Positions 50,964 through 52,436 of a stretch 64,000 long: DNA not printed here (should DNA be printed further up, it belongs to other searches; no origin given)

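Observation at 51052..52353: Archaeal CetZ-type tubulin homologue as its own transcription unit inside a bacterial housekeeping neighbourhood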

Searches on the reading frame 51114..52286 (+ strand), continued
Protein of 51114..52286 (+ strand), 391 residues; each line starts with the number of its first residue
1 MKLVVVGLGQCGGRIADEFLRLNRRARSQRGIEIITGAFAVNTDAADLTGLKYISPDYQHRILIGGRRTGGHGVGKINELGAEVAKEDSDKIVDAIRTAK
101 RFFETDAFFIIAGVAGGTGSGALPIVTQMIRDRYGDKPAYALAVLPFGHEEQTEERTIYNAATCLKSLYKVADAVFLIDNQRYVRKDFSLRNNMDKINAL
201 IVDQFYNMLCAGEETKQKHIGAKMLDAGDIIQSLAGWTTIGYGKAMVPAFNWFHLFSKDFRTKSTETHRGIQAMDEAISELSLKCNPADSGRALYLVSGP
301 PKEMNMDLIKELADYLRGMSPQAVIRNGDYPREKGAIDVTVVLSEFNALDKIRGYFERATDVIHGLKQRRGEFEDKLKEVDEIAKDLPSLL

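Call 6: find_homologous_proteins(query=window:51114-52286:+, max_evalue=0.00001)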
Query window:51114-52286:+ (391 aa): 5903 proteins with E <= 0.00001 among 8000 candidates; the best 120 are listed.
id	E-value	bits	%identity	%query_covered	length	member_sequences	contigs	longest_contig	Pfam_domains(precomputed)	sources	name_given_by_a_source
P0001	2.7e-255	864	98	100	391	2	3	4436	PF21011.3,PF13809.13,PF00091.32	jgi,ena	-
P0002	1.2e-250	849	95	100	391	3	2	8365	PF21011.3,PF13809.13,PF00091.32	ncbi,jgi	-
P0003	7.6e-248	840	94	100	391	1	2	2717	PF21011.3,PF13809.13,PF00091.32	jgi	jgi:cell division GTPase FtsZ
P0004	2.8e-247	838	94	100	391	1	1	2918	PF21011.3,PF13809.13,PF00091.32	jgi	jgi:cell division GTPase FtsZ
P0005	2.2e-245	832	93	100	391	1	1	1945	PF21011.3,PF13809.13,PF00091.32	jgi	jgi:cell division GTPase FtsZ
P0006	2.2e-245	832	94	100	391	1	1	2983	PF21011.3,PF13809.13,PF00091.32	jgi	jgi:cell division GTPase FtsZ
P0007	2.5e-245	831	93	100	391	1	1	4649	PF21011.3,PF13809.13,PF00091.32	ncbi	-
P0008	2.3e-244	828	92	100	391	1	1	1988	PF21011.3,PF13809.13,PF00091.32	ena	-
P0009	7.3e-244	827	92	100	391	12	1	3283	PF21011.3,PF13809.13,PF00091.32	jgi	jgi:cell division GTPase FtsZ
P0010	5.0e-243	824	91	100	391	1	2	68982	PF21011.3,PF13809.13,PF00091.32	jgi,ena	-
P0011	1.7e-241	819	92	100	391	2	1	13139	PF21011.3,PF13809.13,PF00091.32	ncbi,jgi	-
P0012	3.1e-238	808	90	100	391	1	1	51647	PF21011.3,PF13809.13,PF00091.32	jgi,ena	-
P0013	6.6e-237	804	89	100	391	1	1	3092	PF21011.3,PF13809.13,PF00091.32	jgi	-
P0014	3.0e-234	795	87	100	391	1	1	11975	PF21011.3,PF13809.13,PF00091.32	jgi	jgi:cell division GTPase FtsZ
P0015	1.4e-233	793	89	100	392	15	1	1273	PF21011.3,PF13809.13,PF00091.32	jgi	jgi:cell division GTPase FtsZ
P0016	2.0e-233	792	87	100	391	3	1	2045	PF21011.3,PF13809.13,PF00091.32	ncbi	-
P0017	6.9e-232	787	87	100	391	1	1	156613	PF21011.3,PF13809.13,PF00091.32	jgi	-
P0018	1.1e-231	787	87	100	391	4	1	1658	PF21011.3,PF13809.13,PF00091.32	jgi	jgi:cell division GTPase FtsZ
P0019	1.7e-230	783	87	100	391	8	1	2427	PF21011.3,PF13809.13,PF00091.32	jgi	jgi:cell division GTPase FtsZ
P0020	1.2e-228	777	87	100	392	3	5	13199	PF21011.3,PF13809.13,PF00091.32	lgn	-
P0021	3.5e-227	772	86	100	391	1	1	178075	PF21011.3,PF13809.13,PF00091.32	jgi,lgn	-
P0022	1.6e-219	747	82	100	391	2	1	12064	PF21011.3,PF13809.13,PF00091.32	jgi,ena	-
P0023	4.8e-217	738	81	100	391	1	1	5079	PF21011.3,PF13809.13,PF00091.32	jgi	jgi:cell division GTPase FtsZ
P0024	4.8e-216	735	82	100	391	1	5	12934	PF21011.3,PF13809.13,PF00091.32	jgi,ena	-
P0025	6.6e-216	735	82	100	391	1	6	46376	PF21011.3,PF13809.13,PF00091.32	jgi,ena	jgi:cell division GTPase FtsZ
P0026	1.7e-215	733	82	100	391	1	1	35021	PF21011.3,PF13809.13,PF00091.32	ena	-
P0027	1.8e-215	733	82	100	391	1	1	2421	PF21011.3,PF13809.13,PF00091.32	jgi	jgi:cell division GTPase FtsZ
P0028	1.1e-213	727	81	100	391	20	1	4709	PF21011.3,PF13809.13,PF00091.32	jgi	-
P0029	3.9e-213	726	81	100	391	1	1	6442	PF21011.3,PF13809.13,PF00091.32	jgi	jgi:cell division GTPase FtsZ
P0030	2.6e-212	723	80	100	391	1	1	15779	PF21011.3,PF13809.13,PF00091.32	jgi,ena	-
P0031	5.8e-212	722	81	100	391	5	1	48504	PF21011.3,PF13809.13,PF00091.32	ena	-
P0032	8.6e-212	721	80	100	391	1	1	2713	PF21011.3,PF13809.13,PF00091.32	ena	-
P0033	1.3e-211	721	79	100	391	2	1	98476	PF21011.3,PF13809.13,PF00091.32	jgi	jgi:tubulin-like protein CetZ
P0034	3.2e-210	716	80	100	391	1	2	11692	PF21011.3,PF13809.13,PF00091.32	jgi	jgi:cell division GTPase FtsZ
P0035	4.4e-209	712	79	100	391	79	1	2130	PF21011.3,PF13809.13,PF00091.32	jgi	-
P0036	4.8e-209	712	79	100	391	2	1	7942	PF21011.3,PF13809.13,PF00091.32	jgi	jgi:cell division GTPase FtsZ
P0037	5.5e-209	712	79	100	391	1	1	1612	PF21011.3,PF13809.13,PF00091.32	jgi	jgi:cell division GTPase FtsZ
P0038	5.7e-209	712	78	100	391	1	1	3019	PF21011.3,PF00091.32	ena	-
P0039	1.5e-208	710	79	100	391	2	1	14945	PF21011.3,PF00091.32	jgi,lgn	jgi:cell division GTPase FtsZ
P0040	2.7e-208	710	78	100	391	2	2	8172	PF21011.3,PF00091.32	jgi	jgi:cell division GTPase FtsZ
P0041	4.4e-208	709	79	100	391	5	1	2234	PF21011.3,PF13809.13,PF00091.32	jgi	jgi:cell division GTPase FtsZ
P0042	7.6e-208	708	79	100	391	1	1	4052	PF21011.3,PF13809.13,PF00091.32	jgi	-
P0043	1.6e-207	707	78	100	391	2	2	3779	PF21011.3,PF00091.32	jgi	-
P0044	2.0e-207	707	79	100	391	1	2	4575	PF21011.3,PF00091.32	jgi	jgi:cell division GTPase FtsZ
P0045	3.8e-207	706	78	100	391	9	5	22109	PF21011.3,PF13809.13,PF00091.32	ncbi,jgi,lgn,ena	-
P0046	3.9e-207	706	78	100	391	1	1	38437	PF21011.3,PF13809.13,PF00091.32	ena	-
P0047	5.5e-207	705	79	100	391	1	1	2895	PF21011.3,PF00091.32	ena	-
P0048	9.2e-207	705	77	100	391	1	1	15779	PF21011.3,PF13809.13,PF00091.32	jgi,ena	-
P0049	1.4e-206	704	78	100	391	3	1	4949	PF21011.3,PF00091.32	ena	-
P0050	2.3e-206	703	77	100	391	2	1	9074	PF21011.3,PF00091.32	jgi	jgi:cell division GTPase FtsZ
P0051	3.7e-206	703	79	100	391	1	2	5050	PF21011.3,PF13809.13,PF00091.32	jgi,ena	-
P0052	4.6e-206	702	78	100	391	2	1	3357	PF21011.3,PF00091.32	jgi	-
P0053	1.2e-205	701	77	100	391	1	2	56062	PF21011.3,PF13809.13,PF00091.32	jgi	jgi:cell division GTPase FtsZ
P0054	1.2e-205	701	76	100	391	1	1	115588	PF21011.3,PF13809.13,PF00091.32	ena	-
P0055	1.3e-205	701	78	100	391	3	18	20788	PF21011.3,PF13809.13,PF00091.32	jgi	jgi:cell division GTPase FtsZ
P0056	1.3e-205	701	78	100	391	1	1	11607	PF21011.3,PF00091.32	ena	-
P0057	2.3e-205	700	78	100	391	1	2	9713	PF21011.3,PF13809.13,PF00091.32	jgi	jgi:cell division GTPase FtsZ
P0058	3.2e-205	699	77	100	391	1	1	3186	PF21011.3,PF13809.13,PF00091.32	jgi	jgi:cell division GTPase FtsZ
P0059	4.6e-205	699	77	100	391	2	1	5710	PF21011.3,PF13809.13,PF00091.32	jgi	jgi:cell division GTPase FtsZ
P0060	8.5e-205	698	77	100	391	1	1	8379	PF21011.3,PF13809.13,PF00091.32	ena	-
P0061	1.8e-204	697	77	100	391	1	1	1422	PF21011.3,PF00091.32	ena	-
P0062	5.8e-204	695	76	100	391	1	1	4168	PF21011.3,PF13809.13,PF00091.32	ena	-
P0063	1.1e-203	694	76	100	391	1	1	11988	PF21011.3,PF00091.32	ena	-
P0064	1.1e-203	694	77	100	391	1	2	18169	PF21011.3,PF13809.13,PF00091.32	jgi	jgi:cell division GTPase FtsZ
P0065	1.5e-203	694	76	100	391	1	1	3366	PF21011.3,PF13809.13,PF00091.32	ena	-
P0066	2.8e-203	693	76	100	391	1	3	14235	PF21011.3,PF13809.13,PF00091.32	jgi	jgi:cell division GTPase FtsZ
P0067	4.5e-203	692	77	100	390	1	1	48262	PF21011.3,PF13809.13,PF00091.32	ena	-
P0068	5.4e-203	692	76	100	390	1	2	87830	PF21011.3,PF00091.32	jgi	-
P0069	7.3e-203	692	77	100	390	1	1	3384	PF21011.3,PF13809.13,PF00091.32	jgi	-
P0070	7.3e-203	692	76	100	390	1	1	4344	PF21011.3,PF13809.13,PF00091.32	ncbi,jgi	-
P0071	7.3e-203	692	77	100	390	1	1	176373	PF21011.3,PF13809.13,PF00091.32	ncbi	-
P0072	1.0e-202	691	76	100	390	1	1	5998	PF21011.3,PF13809.13,PF00091.32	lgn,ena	-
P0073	1.0e-202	691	77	100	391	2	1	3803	PF21011.3,PF00091.32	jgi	-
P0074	1.2e-202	691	77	100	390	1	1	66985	PF21011.3,PF13809.13,PF00091.32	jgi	jgi:cell division GTPase FtsZ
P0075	1.6e-202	691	77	100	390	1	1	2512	PF21011.3,PF13809.13,PF00091.32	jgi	-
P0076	2.0e-202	690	76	100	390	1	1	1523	PF21011.3,PF00091.32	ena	-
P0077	2.2e-202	690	76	100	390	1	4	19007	PF21011.3,PF13809.13,PF00091.32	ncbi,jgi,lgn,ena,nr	ncbi:MAG: tubulin/FtsZ family protein [Dehalococcoidales bacterium]|jgi:cell division GTPase FtsZ|nr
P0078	2.3e-202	690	76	100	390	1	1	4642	PF21011.3,PF13809.13,PF00091.32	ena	-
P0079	2.6e-202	690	76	100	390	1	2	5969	PF21011.3,PF13809.13,PF00091.32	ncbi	ncbi:Tubulin-like protein CetZ [subsurface metagenome]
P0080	3.1e-202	690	76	100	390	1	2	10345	PF21011.3,PF13809.13,PF00091.32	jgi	jgi:cell division GTPase FtsZ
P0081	3.6e-202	689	76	100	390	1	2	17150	PF21011.3,PF13809.13,PF00091.32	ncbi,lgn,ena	ncbi:Tubulin-like protein CetZ [subsurface metagenome]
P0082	3.8e-202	689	76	100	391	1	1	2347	PF21011.3,PF13809.13,PF00091.32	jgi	-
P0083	3.9e-202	689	78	100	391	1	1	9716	PF21011.3,PF13809.13,PF00091.32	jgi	jgi:cell division GTPase FtsZ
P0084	5.1e-202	689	77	100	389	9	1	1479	PF21011.3,PF00091.32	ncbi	-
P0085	5.8e-202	689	76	100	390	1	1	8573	PF21011.3,PF13809.13,PF00091.32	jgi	jgi:cell division GTPase FtsZ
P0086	7.2e-202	688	77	100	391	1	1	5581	PF21011.3,PF00091.32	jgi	-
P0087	9.9e-202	688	76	100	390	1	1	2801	PF21011.3,PF00091.32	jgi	-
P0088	1.5e-201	687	77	100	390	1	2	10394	PF21011.3,PF13809.13,PF00091.32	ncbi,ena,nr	ncbi:MAG: cell division protein FtsZ [Chloroflexi bacterium RBG_13_56_8b]|nr:MAG: cell division prot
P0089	1.5e-201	687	77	100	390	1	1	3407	PF21011.3,PF13809.13,PF00091.32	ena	-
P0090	3.9e-201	686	76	100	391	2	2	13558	PF21011.3,PF13809.13,PF00091.32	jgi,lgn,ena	-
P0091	4.7e-201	686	77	100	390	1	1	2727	PF21011.3,PF00091.32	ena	-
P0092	5.3e-201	686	76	100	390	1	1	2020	PF21011.3,PF00091.32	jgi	jgi:cell division GTPase FtsZ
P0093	5.9e-201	685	77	99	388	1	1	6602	PF21011.3,PF00091.32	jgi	-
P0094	6.7e-201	685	76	100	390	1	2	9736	PF21011.3,PF00091.32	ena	-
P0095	7.3e-201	685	77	100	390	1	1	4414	PF21011.3,PF00091.32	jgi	jgi:cell division GTPase FtsZ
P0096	1.3e-200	684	76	100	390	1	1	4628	PF21011.3,PF00091.32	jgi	jgi:cell division GTPase FtsZ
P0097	1.4e-200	684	76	100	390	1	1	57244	PF21011.3,PF13809.13,PF00091.32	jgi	-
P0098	1.5e-200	684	76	100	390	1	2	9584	PF21011.3,PF00091.32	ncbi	-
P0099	2.4e-200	683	76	100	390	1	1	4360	PF21011.3,PF00091.32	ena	-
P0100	2.9e-200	683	76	100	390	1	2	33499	PF21011.3,PF13809.13,PF00091.32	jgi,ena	-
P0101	3.2e-200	683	76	100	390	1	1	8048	PF21011.3,PF00091.32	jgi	jgi:cell division GTPase FtsZ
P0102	3.3e-200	683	75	100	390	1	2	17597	PF21011.3,PF00091.32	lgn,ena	-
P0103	3.4e-200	683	76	100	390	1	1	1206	PF21011.3,PF00091.32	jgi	jgi:cell division GTPase FtsZ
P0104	3.4e-200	683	76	100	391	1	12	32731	PF21011.3,PF00091.32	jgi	-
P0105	3.6e-200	683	75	100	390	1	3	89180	PF21011.3,PF13809.13,PF00091.32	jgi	jgi:cell division GTPase FtsZ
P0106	3.6e-200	683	75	100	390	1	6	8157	PF21011.3,PF13809.13,PF00091.32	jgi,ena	-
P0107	4.5e-200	683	76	100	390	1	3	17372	PF21011.3,PF00091.32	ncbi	-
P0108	4.8e-200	682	74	100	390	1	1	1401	PF21011.3,PF13809.13,PF00091.32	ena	-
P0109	5.1e-200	682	76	100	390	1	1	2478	PF21011.3,PF13809.13,PF00091.32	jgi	jgi:cell division GTPase FtsZ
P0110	5.4e-200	682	76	100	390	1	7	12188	PF21011.3,PF13809.13,PF00091.32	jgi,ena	jgi:cell division GTPase FtsZ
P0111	6.3e-200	682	75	100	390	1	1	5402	PF21011.3,PF00091.32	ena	-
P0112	9.6e-200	681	75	100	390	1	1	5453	PF21011.3,PF13809.13,PF00091.32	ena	-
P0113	1.0e-199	681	75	100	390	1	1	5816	PF21011.3,PF13809.13,PF00091.32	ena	-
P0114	1.2e-199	681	75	100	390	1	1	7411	PF21011.3,PF13809.13,PF00091.32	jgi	-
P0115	1.2e-199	681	75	100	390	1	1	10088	PF21011.3,PF00091.32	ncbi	-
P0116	1.3e-199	681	75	100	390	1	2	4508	PF21011.3,PF13809.13,PF00091.32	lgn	-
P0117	1.3e-199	681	75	100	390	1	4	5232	PF21011.3,PF13809.13,PF00091.32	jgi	jgi:cell division GTPase FtsZ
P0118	1.4e-199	681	76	100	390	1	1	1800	PF21011.3,PF13809.13,PF00091.32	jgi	jgi:cell division GTPase FtsZ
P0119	1.6e-199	681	76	100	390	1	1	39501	PF21011.3,PF00091.32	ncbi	-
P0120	2.0e-199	680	75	100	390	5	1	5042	PF21011.3,PF13809.13,PF00091.32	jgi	-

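Call 14: find_related_loci(query=window:51114-52286:+, collection=genome_contigs, flank=6000)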
Query window:51114-52286:+ (391 aa) in genome_contigs; peptide patterns used: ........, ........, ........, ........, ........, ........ (x = any residue, [..] = any of these).
197 stretches matched a pattern; 13 encode a relative of the query (tblastn E <= 1e-3); 13 distinct loci.
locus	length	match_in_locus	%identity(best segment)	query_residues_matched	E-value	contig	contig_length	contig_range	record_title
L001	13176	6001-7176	88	1-391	0e+0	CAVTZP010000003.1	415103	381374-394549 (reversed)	MAG: uncultured delta proteobacterium isolate MFD04408.bin.1.96 genome assembly, contig: contig_22291, whole genome shot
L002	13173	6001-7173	79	1-391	0e+0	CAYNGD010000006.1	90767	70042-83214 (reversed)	MAG TPA_asm: uncultured Dehalococcoidales bacterium isolate binchicken_co178_75 genome assembly, contig: NODE_516_length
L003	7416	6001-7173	78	1-391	0e+0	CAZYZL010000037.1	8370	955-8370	MAG TPA_asm: uncultured Dehalococcoidales bacterium isolate SRP098346_co1_430 genome assembly, contig: NODE_11477_length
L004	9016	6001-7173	71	1-391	0e+0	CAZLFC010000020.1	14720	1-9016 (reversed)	MAG TPA_asm: uncultured Dehalococcoidales bacterium isolate SRP068000_co1_598 genome assembly, contig: NODE_6584_length_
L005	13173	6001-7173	94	1-391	0e+0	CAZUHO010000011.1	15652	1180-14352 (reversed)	MAG TPA_asm: uncultured Dehalococcoidales bacterium isolate binchicken_co100_12 genome assembly, contig: NODE_5940_lengt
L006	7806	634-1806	69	1-391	2e-173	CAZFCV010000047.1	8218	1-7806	MAG TPA_asm: uncultured Dehalococcoidales bacterium isolate SRP167671_co1_118 genome assembly, contig: NODE_10367_length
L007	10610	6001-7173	68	1-391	6e-180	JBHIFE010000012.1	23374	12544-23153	MAG: Dehalococcoidales bacterium isolate b1.sp3_bin.55 NODE_419_length_23374_cov_5.613448, whole genome shotgun sequence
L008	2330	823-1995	54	1-390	3e-150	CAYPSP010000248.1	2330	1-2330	MAG TPA_asm: uncultured Dehalococcoidales bacterium isolate SRP191223_co2_113 genome assembly, contig: NODE_70966_length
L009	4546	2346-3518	55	1-390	3e-143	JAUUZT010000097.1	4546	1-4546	MAG: Dehalococcoidia bacterium isolate CSMAG_200 CSMAG_200_k127_1136032_length_4546_cov_192.0000, whole genome shotgun s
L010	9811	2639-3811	54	1-390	6e-140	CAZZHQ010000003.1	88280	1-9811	MAG TPA_asm: uncultured Dehalococcoidales bacterium isolate SRP178699_co1_156 genome assembly, contig: NODE_170_length_8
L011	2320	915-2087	54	1-390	2e-148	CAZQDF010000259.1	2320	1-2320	MAG TPA_asm: uncultured Dehalococcoidales bacterium isolate binchicken_co89_80 genome assembly, contig: NODE_109470_leng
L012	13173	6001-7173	55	1-390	8e-143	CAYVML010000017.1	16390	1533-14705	MAG TPA_asm: uncultured Dehalococcoidales bacterium isolate SRP214966_co5_15 genome assembly, contig: NODE_3019_length_1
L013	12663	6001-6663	25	2-248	2e-5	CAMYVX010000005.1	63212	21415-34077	MAG TPA_asm: uncultured Bacillales bacterium isolate SRR10912535_bin.26_metaWRAP_v1.3_MAG genome assembly, contig: ERZ14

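Call 26: search_protein_representatives(protein=window:51114-52286:+)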
Query: 391 residues. Proteins with E-value up to 0.001 (for the whole library): 3183; up to 1e-10: 310; up to 1e-30: 83. The best 150 are listed.
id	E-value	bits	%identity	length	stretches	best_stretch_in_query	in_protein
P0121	1.3e-141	488.4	54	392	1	1-390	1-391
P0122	7.6e-128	443.1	51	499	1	1-387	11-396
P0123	4.1e-112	391.4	72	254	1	1-239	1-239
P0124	5.0e-107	374.6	46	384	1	2-390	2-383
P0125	9.0e-107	373.8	49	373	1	1-389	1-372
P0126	1.9e-106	372.7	53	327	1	82-391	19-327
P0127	3.0e-105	368.8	47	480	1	1-380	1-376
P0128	2.9e-103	362.2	46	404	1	2-372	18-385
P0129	1.5e-94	333.6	56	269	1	129-389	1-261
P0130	4.8e-94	331.9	72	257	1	1-205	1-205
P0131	7.8e-94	331.2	45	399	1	2-374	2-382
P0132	2.0e-88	313.4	44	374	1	1-357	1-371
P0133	7.2e-87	308.3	41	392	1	1-388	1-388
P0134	3.8e-85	302.6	41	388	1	1-391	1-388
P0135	3.6e-83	296.1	44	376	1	23-390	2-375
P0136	1.2e-80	287.8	39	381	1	1-390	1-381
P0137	1.5e-80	287.5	40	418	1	1-391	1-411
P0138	5.0e-76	272.6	40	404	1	1-389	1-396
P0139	5.7e-75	269.1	41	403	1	1-391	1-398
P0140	2.6e-73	263.7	39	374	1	1-363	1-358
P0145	4.7e-62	226.6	40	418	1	1-390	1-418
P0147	1.3e-58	215.3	35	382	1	1-391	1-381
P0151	4.5e-50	187.2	36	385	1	5-370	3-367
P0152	1.7e-49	185.3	36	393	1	1-387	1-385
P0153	1.1e-48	182.6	38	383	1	1-361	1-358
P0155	3.2e-48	181.1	33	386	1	1-353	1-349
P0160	2.8e-45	171.4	42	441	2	1-233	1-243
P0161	1.3e-44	169.2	33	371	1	1-365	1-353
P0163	3.1e-43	164.7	34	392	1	1-362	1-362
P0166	9.8e-43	163.1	31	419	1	1-390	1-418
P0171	4.8e-38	147.6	34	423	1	34-350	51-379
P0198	5.8e-32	127.6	31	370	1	1-367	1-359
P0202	4.2e-31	124.8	32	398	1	1-306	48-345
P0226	1.6e-26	109.7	32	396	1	2-357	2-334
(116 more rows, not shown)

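Call 28: list_cluster_members(proteins=[P0121, P0122, P0124, P0125, P0127, P0128, P0131, P0132, P0133, P0134])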
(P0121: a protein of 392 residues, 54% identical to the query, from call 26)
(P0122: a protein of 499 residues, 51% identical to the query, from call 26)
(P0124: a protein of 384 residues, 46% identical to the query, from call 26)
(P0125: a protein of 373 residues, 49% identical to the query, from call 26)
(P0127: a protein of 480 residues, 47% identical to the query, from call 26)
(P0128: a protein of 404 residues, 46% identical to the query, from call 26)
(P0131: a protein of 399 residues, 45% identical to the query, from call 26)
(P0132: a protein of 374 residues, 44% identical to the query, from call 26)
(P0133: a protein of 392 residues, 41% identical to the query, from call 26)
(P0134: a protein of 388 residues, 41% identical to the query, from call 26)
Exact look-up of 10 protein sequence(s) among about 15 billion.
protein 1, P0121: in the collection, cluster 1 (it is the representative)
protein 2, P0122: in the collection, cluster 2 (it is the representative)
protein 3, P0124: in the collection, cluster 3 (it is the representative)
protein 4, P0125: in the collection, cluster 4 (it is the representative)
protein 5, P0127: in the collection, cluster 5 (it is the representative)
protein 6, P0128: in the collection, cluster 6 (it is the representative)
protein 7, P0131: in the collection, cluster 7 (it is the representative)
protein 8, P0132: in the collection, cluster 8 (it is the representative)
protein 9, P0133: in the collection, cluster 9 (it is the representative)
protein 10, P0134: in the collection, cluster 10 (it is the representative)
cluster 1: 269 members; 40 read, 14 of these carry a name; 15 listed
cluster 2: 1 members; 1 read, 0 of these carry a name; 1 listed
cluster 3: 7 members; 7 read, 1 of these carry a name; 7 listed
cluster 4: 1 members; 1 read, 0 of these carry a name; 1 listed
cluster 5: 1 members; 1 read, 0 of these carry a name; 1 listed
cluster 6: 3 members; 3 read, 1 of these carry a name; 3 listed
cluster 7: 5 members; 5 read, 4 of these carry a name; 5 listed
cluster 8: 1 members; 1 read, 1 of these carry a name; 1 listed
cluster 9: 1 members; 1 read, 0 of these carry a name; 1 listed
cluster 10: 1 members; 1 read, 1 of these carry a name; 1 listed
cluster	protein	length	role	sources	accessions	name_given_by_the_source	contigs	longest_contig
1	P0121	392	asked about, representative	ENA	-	-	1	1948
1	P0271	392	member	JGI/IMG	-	cell division GTPase FtsZ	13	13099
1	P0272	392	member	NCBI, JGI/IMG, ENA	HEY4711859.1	MAG TPA: tubulin/FtsZ family protein [Dehalococcoidia bacterium]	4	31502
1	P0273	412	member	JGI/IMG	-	cell division GTPase FtsZ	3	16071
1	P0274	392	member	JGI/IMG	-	cell division GTPase FtsZ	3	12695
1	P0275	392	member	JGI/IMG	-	cell division GTPase FtsZ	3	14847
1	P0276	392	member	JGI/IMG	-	cell division GTPase FtsZ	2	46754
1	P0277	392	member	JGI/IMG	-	cell division GTPase FtsZ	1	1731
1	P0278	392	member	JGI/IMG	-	cell division GTPase FtsZ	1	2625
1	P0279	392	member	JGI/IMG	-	cell division GTPase FtsZ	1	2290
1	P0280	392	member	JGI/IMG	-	cell division GTPase FtsZ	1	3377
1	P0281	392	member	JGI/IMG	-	cell division GTPase FtsZ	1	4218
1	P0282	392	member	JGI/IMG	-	cell division GTPase FtsZ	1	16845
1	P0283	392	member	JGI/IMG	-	cell division GTPase FtsZ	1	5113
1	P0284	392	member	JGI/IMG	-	cell division GTPase FtsZ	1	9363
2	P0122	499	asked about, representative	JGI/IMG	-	-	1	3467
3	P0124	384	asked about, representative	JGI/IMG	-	-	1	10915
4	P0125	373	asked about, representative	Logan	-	-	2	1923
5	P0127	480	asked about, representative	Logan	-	-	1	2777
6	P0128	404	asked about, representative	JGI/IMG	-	-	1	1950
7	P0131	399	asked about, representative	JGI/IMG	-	cell division GTPase FtsZ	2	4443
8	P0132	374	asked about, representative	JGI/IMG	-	cell division GTPase FtsZ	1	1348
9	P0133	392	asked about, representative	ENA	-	-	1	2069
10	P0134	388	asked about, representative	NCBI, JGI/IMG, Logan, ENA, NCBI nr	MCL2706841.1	MAG: cell division protein FtsZ [Dehalococcoidia bacterium] | cell division protein FtsZ [Dehalococcoidia bacterium]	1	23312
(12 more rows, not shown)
